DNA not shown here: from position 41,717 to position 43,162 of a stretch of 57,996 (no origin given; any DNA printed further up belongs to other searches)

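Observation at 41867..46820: Four-gene CHAT-protease cassette resembling a variant CATRA conflict system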

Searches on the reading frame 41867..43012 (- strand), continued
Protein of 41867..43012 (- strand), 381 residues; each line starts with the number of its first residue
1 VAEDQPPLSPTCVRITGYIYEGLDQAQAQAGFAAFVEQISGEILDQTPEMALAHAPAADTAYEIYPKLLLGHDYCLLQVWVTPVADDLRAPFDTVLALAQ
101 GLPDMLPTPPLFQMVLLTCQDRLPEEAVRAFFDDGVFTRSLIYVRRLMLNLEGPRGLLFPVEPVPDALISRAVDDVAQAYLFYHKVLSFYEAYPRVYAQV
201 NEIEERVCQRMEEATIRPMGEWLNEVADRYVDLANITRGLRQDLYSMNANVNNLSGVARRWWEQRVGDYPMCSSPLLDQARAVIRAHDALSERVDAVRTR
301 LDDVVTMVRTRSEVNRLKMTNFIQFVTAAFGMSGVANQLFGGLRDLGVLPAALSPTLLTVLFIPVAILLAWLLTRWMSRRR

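Call 41: search_protein_families(library=pfam, proteins=[P0013, P0017, P0018, P0019, P0028, P0036, P0041, P0053, P0057, P0062], max_evalue=0.001)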
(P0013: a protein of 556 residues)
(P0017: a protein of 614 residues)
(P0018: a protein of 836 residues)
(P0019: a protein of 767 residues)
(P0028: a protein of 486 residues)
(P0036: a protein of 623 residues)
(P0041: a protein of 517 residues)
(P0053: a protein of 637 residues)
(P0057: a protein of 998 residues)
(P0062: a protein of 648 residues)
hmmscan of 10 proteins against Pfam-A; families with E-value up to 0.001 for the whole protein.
P0013 (556 aa): 1 family
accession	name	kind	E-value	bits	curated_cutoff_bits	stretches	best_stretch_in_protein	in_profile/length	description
PF08378.17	NERD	-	2.5e-07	31.6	22.1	1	34-114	17-96/111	Nuclease-related domain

P0017 (614 aa): 3 families
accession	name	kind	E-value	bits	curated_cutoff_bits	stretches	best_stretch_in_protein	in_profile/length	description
PF02943.20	FeThRed_B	-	8.2e-20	71.3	22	1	104-187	6-91/106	Ferredoxin thioredoxin reductase catalytic beta chain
PF11902.13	DUF3422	-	1.3e-16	61.2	25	1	266-601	71-411/418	Protein of unknown function (DUF3422)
PF00462.30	Glutaredoxin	-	8.8e-11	42.3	22.9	1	3-66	1-59/60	Glutaredoxin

P0018 (836 aa): 2 families
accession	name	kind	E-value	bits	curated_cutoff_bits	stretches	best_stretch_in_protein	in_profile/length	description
PF19974.5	TCAD9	-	3.9e-32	112.4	40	1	35-446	7-423/429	Ternary complex associated domain 9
PF01636.29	APH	-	0.00027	21.2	23.2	1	321-358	170-206/239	Phosphotransferase enzyme family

P0019 (767 aa): 5 families
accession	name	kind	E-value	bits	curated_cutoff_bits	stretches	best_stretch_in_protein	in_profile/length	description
PF00069.31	Pkinase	-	5.2e-35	121.5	31.7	1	509-705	13-198/263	Protein kinase domain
PF07714.23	PK_Tyr_Ser-Thr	-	1.9e-23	83.6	23.1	1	510-706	14-207/258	Protein tyrosine and serine/threonine kinase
PF13560.12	HTH_31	-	5.4e-08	33.5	27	1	42-89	17-64/64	Helix-turn-helix domain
PF03109.22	ABC1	-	5.3e-06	26.2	22.9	1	553-646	122-214/244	ABC1 atypical kinase-like domain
PF01381.28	HTH_3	-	6.5e-06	26.5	23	1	45-82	15-51/55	Helix-turn-helix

P0028 (486 aa): 10 families
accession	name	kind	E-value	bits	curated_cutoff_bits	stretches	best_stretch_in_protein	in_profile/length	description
PF11902.13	DUF3422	-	3.8e-21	76.2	25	1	184-466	134-406/418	Protein of unknown function (DUF3422)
PF00037.32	Fer4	-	7.9e-09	35.4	21.1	1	8-30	2-24/24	4Fe-4S binding domain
PF12838.12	Fer4_7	-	5.7e-08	33.6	27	0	44-67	2-25/52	4Fe-4S dicluster domain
PF13187.11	Fer4_9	-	2.9e-07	30.8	27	1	14-59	2-52/52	4Fe-4S dicluster domain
PF13484.11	Fer4_16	-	3.9e-07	31.2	30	0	44-62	2-20/66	4Fe-4S double cluster binding domain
PF13237.11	Fer4_10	-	5.6e-06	26.6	25.5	1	7-55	2-53/53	4Fe-4S dicluster domain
PF12837.12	Fer4_6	-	9.8e-06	25.7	25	1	10-29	5-24/24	4Fe-4S binding domain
PF14697.11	Fer4_21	-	0.00033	21.2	35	1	9-60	3-58/59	4Fe-4S dicluster domain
PF12797.12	Fer4_2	-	0.00045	20.4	24.5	0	7-25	3-21/22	4Fe-4S binding domain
PF25160.1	LdpA_Fe-S-bd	-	0.00078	19.6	27.6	0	9-32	23-46/49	LdpA Fe-S cluster-binding domain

P0036 (623 aa): 3 families
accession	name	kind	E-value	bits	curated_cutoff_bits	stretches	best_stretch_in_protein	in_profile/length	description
PF11902.13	DUF3422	-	5.3e-27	95.5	25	1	325-613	133-415/418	Protein of unknown function (DUF3422)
PF02943.20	FeThRed_B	-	1e-19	71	22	1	109-194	7-94/106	Ferredoxin thioredoxin reductase catalytic beta chain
PF00462.30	Glutaredoxin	-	1.1e-07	32.4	22.9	1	3-65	1-58/60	Glutaredoxin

P0041 (517 aa): 2 families
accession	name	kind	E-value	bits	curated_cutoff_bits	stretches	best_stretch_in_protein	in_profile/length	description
PF11902.13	DUF3422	-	5.3e-55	187.7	25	1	68-490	9-416/418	Protein of unknown function (DUF3422)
PF12838.12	Fer4_7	-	0.00014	22.7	27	1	11-60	1-51/52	4Fe-4S dicluster domain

P0053 (637 aa): 3 families
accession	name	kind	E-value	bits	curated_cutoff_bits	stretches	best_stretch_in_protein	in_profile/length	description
PF02943.20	FeThRed_B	-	4.4e-21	75.4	22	1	108-191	9-94/106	Ferredoxin thioredoxin reductase catalytic beta chain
PF11902.13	DUF3422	-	2e-19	70.5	25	1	509-609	311-409/418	Protein of unknown function (DUF3422)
PF00462.30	Glutaredoxin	-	5.7e-13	49.3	22.9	1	6-68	1-58/60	Glutaredoxin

P0057 (998 aa): 11 families
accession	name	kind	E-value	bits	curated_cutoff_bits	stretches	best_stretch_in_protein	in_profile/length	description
PF23247.1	LRR_RPS2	-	1.9e-112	372.9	27.9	6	3-157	3-158/160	Plant disease resistance protein RPS2-like, leucine-rich repeats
PF23952.1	LRR_EndoS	-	4.2e-17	62.9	27.9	0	834-882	44-91/116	Endo-beta-N-acetylglucosaminidase EndoS LRR domain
PF12920.12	TcdA_TcdB_pore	-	2.7e-11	43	27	0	234-263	388-417/655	TcdA/TcdB pore forming domain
PF25019.1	LRR_R13L1-DRL21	-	1.5e-09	38.2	27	0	78-156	52-125/127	R13L1/DRL21 LRRs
PF10407.14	Cytokin_check_N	-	1.2e-08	35.2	22.6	0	808-832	33-57/71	Cdc14 phosphatase binding protein N-terminus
PF17462.7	DUF5424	-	2.2e-07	31.4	25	0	429-462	35-68/175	Family of unknown function (DUF5424)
PF17130.9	Peptidase_M99_m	-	1.2e-06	28.8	27.5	0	121-147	8-34/73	beta-barrel domain of carboxypeptidase M99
PF25012.1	DUF7786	-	3.9e-06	27.5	27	0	136-168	3-35/97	Family of unknown function (DUF7786)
PF15424.11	ODAM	-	3e-05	24.3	27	0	88-119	48-79/264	Odontogenic ameloblast-associated family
PF17176.10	tRNA_bind_3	-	0.00023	21.9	27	0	60-151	35-117/119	tRNA-binding domain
PF03846.20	SulA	-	0.00087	19.9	23.1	0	161-204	5-48/91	Cell division inhibitor SulA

P0062 (648 aa): 3 families
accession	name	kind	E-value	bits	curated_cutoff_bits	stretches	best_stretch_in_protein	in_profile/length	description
PF11902.13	DUF3422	-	1.6e-24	87.2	25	1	531-637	311-416/418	Protein of unknown function (DUF3422)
PF02943.20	FeThRed_B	-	2.9e-19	69.5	22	1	113-197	2-88/106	Ferredoxin thioredoxin reductase catalytic beta chain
PF00462.30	Glutaredoxin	-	1.7e-07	31.7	22.9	1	4-67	2-60/60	Glutaredoxin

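Call 43: find_encoding_contigs(protein=P0011, flank=8000, max_places=3)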
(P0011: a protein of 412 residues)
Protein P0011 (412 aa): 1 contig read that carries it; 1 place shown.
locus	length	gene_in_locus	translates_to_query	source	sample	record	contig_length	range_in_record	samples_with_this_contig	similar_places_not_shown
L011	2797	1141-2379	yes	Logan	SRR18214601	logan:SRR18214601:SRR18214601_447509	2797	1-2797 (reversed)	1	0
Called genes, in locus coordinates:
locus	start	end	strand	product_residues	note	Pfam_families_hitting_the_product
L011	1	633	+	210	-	?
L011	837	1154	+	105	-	-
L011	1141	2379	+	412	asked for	-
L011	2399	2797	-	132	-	?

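Call 44: search_protein_families(library=pfam, proteins=[L011:1-633:+, L011:837-1154:+, L011:2399-2797:-], max_evalue=0.01)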
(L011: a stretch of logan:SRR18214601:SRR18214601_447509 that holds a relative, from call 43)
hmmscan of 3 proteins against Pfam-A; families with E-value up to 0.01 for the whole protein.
L011:1-633:+ (210 aa): 1 family
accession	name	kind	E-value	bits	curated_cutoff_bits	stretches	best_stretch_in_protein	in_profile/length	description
PF00528.27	BPD_transp_1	-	3.2e-28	99.2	26.4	1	24-209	1-182/184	Binding-protein-dependent transport system inner membrane component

L011:837-1154:+ (105 aa): 0 families

L011:2399-2797:- (132 aa): 0 families

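Call 45: find_encoding_contigs(protein=P0012, flank=8000, max_places=3)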
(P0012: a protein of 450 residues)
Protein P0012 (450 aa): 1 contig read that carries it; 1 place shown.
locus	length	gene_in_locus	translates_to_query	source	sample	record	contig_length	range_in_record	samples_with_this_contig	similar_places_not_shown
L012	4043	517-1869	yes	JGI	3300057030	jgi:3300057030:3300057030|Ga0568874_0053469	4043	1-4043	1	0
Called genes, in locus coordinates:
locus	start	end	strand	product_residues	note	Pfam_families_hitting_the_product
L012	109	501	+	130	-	-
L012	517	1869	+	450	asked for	-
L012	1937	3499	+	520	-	PF26549:Tricorn_N, PF26550:Tricorn_2nd, PF07676:PD40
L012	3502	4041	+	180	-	?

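Call 46: find_encoding_contigs(protein=P0020, flank=8000, max_places=3)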
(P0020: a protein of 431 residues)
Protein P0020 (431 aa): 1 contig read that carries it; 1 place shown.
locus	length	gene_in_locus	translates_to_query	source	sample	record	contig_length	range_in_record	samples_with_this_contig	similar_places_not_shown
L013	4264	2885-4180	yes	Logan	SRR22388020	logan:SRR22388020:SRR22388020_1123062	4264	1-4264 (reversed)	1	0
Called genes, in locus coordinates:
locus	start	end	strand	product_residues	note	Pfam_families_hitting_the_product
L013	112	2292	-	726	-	PF00432:Prenyltrans, PF13243:SQHop_cyclase_C, PF13249:SQHop_cyclase_N, PF12770:CHAT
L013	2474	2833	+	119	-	-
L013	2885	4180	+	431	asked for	-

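Call 52: find_related_loci(query=A5, collection=metagenome_contigs, flank=10000)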
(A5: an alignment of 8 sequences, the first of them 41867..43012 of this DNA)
Query A5 (381 aa) in metagenome_contigs; peptide patterns used: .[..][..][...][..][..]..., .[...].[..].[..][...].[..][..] (x = any residue, [..] = any of these).
78 stretches matched a pattern; 11 encode a relative of the query (tblastn E <= 1e-3); 11 distinct loci.
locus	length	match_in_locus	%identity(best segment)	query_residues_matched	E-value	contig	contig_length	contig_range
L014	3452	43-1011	60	57-378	3e-124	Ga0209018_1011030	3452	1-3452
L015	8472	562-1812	31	9-379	1e-66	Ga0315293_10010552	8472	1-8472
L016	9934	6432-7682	32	9-379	5e-66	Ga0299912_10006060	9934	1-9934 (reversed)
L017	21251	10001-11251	32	9-379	2e-65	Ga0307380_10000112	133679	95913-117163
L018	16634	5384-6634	33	9-379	3e-64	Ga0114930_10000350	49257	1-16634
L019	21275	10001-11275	32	2-379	5e-64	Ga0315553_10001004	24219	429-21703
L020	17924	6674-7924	31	9-379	3e-61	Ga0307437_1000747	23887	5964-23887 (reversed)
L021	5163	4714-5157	37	9-149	2e-25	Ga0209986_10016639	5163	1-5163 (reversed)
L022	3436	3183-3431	42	8-106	1e-17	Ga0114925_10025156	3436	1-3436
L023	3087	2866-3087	48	1-75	3e-16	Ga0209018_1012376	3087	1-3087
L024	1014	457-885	29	9-149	8e-12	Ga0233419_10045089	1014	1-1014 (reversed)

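Call 61: find_related_loci(query=A5, collection=viral_contigs, flank=10000)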
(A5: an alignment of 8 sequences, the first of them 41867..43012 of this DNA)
Query A5 (381 aa) in viral_contigs; peptide patterns used: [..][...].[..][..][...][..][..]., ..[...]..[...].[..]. (x = any residue, [..] = any of these).
35 stretches matched a pattern, but none encodes a relative of the query by tblastn (E <= 1e-3).

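Call 62: search_dna_similar(query=window:41867-43012:-, collection=plasmids, mode=protein, max_evalue=0.001, max_rows=10)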
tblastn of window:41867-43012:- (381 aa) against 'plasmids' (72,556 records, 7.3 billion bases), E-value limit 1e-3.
No match.

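Call 63: search_dna_similar(query=window:41867-43012:-, collection=phages, mode=protein, max_evalue=0.001, max_rows=10)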
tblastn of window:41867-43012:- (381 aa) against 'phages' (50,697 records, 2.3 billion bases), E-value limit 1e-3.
No match.

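Call 65: find_encoding_contigs(protein=P0026, flank=8000, max_places=3)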
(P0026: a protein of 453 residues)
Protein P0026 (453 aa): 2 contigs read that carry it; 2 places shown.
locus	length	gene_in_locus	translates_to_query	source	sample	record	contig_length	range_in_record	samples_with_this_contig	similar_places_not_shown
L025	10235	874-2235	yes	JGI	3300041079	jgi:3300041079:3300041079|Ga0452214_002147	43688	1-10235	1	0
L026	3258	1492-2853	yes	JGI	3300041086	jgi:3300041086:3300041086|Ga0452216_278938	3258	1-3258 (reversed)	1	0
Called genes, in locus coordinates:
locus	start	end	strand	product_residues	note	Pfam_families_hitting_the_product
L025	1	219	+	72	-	?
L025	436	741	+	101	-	-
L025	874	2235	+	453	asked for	-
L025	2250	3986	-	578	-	PF00515:TPR_1 (faint), PF01239:PPTA (faint), PF01465:GRIP (faint), PF07719:TPR_2 (faint), PF12569:NatA_aux_su (faint), PF13174:TPR_6 (faint), PF13181:TPR_8 (faint), PF13371:TPR_9 (faint), +6 more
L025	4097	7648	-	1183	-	-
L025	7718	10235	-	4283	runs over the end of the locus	PF13517:FG-GAP_3, PF13517:FG-GAP_3, PF13229:Beta_helix, PF05048:NosD, PF13229:Beta_helix, PF13229:Beta_helix, PF05048:NosD, PF13229:Beta_helix, +6 more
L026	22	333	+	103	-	-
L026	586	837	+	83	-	-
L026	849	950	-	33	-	-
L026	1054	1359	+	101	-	-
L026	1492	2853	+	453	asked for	-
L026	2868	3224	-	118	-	PF03735:ENT (weak)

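Call 66: find_encoding_contigs(protein=P0037, flank=8000, max_places=3)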
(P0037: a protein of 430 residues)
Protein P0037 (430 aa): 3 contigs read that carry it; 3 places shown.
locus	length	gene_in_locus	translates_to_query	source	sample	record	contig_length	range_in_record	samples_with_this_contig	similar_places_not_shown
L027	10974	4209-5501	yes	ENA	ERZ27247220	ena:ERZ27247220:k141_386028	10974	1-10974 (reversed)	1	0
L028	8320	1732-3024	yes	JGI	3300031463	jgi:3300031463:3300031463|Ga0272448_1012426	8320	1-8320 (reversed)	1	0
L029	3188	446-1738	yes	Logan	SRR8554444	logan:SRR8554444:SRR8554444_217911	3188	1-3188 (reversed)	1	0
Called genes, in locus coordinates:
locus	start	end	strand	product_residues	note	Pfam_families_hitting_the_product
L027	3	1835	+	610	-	?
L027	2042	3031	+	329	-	-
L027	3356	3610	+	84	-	PF13011:LZ_Tnp_IS481 (weak), PF13384:HTH_23 (weak), PF13518:HTH_28 (weak), PF13551:HTH_29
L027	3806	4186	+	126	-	-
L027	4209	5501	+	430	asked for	-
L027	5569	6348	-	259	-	-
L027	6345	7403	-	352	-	PF19993:DO-GTPase2 (faint)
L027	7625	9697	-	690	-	PF13646:HEAT_2 (weak), PF01602:Adaptin_N (weak), PF12717:Cnd1, PF00514:Arm (weak), PF13646:HEAT_2 (weak), PF20168:PDS5 (weak), PF25786:HEAT_GCN1_C, PF12717:Cnd1, +11 more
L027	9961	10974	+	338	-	?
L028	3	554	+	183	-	?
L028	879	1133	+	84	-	PF13011:LZ_Tnp_IS481 (weak), PF13384:HTH_23 (faint), PF13518:HTH_28 (weak), PF13551:HTH_29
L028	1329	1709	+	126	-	-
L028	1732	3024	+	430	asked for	-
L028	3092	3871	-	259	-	-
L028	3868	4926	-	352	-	PF19993:DO-GTPase2 (faint)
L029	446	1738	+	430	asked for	-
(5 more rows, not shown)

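Call 67: find_encoding_contigs(protein=P0022, flank=8000, max_places=3)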
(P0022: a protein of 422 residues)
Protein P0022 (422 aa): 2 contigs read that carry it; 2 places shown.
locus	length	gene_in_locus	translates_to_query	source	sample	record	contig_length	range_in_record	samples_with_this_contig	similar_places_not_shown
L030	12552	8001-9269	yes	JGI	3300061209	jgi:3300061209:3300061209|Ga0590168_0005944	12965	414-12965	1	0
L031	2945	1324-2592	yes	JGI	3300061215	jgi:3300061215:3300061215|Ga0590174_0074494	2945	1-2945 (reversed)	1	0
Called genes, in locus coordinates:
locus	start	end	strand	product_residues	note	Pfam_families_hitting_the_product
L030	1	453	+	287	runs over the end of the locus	?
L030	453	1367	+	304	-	PF12315:DA1-like (faint)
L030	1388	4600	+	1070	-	PF00069:Pkinase, PF01636:APH (faint), PF07714:PK_Tyr_Ser-Thr, PF03109:ABC1 (weak)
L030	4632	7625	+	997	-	PF12773:DZR, PF13240:Zn_Ribbon_1 (weak), PF13248:Zn_ribbon_3 (weak), PF00069:Pkinase, PF07714:PK_Tyr_Ser-Thr, PF12770:CHAT, PF01364:Peptidase_C25 (weak)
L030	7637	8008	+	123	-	-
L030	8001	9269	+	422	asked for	-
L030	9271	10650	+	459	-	PF00092:VWA, PF13519:VWA_2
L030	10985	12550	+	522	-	?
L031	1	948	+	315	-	?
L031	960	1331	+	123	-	-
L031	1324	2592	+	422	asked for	-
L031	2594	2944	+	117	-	?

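Call 72: search_solved_structures(query=A4, max_evalue=1)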
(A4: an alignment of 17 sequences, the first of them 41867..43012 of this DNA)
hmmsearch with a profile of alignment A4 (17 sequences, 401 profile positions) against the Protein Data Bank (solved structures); distinct sequences matched with E-value up to 1: 7.
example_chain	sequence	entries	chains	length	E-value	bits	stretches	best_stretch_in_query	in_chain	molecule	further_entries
7jh6_A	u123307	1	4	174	0.0073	18.3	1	200-254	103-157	Two-domain di-Zn(II) and porphyrin-binding protein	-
6r17_A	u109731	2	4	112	0.046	15.7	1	187-262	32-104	Synaptonemal complex central element protein 2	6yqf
1wdf_A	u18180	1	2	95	0.07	15.1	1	215-277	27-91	E2 glycoprotein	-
2jua_A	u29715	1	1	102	0.07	15.1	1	187-274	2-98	de novo protein S836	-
5tgw_A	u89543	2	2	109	0.1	14.6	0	205-250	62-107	PS1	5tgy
1p68_A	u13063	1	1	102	0.27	13.2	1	189-265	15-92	De novo designed protein S-824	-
6qo1_A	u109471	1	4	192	0.96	11.4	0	124-267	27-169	Putative surface protein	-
